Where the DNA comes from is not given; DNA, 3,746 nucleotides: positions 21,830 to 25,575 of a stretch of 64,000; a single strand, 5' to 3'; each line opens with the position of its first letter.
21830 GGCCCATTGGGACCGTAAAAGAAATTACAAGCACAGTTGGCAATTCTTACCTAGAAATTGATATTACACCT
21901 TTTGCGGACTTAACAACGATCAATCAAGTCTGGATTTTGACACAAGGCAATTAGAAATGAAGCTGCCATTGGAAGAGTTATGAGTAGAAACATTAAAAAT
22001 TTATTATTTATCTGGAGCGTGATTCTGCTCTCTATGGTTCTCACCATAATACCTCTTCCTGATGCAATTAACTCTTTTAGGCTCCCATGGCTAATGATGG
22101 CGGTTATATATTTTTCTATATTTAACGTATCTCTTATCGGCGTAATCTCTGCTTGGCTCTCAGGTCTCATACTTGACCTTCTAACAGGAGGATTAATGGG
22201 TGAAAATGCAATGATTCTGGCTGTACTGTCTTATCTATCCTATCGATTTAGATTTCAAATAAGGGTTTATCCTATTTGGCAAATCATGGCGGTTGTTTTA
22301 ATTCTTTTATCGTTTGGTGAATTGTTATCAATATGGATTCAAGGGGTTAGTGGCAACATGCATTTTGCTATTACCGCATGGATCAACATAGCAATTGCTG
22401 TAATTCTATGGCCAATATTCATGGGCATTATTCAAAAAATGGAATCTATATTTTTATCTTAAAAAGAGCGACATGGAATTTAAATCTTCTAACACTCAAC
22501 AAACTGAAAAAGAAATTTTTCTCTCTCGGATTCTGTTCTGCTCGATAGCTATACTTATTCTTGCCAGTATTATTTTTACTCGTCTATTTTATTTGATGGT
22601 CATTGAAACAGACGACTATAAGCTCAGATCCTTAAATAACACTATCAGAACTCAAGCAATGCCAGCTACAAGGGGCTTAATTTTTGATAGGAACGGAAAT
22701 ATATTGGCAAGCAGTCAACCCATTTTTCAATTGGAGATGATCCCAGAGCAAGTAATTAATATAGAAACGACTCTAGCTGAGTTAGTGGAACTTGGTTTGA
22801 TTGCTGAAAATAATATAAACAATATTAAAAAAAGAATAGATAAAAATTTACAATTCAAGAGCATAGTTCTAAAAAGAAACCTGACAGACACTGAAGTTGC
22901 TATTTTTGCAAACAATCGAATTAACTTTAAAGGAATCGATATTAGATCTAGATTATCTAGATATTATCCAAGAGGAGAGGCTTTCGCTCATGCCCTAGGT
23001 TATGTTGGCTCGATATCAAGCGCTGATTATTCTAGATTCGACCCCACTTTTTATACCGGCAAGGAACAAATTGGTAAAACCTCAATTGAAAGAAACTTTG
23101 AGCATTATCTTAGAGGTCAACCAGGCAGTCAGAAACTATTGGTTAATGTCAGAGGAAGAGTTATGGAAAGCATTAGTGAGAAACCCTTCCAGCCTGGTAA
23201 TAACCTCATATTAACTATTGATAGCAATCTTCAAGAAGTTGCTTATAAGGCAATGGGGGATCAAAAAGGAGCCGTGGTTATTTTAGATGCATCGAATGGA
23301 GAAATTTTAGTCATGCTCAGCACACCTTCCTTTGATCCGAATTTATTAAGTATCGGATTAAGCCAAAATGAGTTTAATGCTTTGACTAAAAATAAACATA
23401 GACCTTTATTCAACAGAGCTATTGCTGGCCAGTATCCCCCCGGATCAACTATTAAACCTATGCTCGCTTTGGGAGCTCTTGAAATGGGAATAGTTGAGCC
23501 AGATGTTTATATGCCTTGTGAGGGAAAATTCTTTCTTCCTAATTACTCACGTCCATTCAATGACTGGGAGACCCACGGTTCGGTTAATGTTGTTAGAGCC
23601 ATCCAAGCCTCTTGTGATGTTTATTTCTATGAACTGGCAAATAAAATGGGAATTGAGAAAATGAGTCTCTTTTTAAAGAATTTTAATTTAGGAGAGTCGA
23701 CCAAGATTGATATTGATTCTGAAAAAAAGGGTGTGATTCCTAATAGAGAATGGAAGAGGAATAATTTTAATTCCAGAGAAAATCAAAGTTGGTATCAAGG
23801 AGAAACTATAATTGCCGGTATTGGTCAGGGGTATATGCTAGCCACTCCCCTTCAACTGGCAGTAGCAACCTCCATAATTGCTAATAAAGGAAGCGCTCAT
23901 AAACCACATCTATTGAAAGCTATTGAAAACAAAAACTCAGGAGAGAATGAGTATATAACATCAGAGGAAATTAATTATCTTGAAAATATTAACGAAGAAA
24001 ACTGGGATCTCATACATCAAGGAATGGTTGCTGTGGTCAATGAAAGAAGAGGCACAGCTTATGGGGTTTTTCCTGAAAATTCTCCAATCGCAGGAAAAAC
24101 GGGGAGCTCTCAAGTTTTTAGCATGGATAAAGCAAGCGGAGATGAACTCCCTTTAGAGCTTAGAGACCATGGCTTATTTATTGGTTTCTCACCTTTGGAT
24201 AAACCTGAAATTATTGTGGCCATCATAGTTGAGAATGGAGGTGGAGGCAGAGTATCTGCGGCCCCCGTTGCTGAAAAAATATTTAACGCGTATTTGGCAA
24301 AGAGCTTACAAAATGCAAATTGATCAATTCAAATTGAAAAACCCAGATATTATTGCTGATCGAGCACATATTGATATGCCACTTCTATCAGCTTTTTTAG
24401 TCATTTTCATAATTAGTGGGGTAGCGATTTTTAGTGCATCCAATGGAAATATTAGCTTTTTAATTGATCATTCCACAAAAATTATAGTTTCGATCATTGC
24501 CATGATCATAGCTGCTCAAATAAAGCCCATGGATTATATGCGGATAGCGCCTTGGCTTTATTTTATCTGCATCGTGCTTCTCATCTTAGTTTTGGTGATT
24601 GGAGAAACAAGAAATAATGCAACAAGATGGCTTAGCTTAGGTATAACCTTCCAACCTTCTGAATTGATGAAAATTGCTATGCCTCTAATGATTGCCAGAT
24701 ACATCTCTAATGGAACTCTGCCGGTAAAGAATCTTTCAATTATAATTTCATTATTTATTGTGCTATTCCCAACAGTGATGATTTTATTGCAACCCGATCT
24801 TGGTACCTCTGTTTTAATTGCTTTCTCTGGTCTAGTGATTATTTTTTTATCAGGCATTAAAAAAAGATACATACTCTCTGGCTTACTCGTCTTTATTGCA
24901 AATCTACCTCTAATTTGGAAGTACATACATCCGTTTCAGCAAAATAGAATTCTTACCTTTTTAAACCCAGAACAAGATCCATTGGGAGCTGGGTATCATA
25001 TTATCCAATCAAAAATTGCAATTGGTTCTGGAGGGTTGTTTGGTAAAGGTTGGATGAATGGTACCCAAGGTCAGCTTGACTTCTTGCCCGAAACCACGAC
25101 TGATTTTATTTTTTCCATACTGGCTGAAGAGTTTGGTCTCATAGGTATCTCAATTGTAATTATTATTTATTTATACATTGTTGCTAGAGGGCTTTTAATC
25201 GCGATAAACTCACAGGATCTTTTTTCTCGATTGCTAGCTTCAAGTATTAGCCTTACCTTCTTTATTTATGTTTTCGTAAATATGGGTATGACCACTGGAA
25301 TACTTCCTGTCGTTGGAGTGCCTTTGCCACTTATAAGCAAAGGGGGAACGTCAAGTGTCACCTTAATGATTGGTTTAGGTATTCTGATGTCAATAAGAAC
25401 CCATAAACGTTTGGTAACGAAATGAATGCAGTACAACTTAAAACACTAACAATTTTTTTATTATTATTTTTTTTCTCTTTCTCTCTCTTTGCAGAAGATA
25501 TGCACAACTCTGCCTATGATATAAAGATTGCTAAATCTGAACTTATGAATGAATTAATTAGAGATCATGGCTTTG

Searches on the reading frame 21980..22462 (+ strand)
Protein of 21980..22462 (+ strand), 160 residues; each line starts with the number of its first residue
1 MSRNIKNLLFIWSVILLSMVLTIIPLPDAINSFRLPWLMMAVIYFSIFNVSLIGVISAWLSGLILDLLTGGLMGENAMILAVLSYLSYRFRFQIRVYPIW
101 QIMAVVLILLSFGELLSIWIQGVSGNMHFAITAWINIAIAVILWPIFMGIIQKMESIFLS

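Call 31: search_protein_families(library=pfam, proteins=[window:21980-22462:+], max_evalue=0.001)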
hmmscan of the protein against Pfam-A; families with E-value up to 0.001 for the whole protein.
window:21980-22462:+ (160 aa): 1 family
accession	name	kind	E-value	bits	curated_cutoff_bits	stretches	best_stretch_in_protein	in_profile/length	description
PF04093.17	MreD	-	4.4e-16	59.8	24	1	5-153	4-157/158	rod shape-determining protein MreD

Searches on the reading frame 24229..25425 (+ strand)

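Call 31: search_protein_families(library=pfam, proteins=[window:24229-25425:+], max_evalue=0.001)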
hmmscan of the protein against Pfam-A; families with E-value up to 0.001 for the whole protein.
window:24229-25425:+ (398 aa): 1 family
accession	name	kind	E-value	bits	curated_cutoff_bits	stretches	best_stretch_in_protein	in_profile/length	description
PF01098.24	FTSW_RODA_SPOVE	-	3.1e-104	349.2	26.4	1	53-394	11-355/356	Cell cycle protein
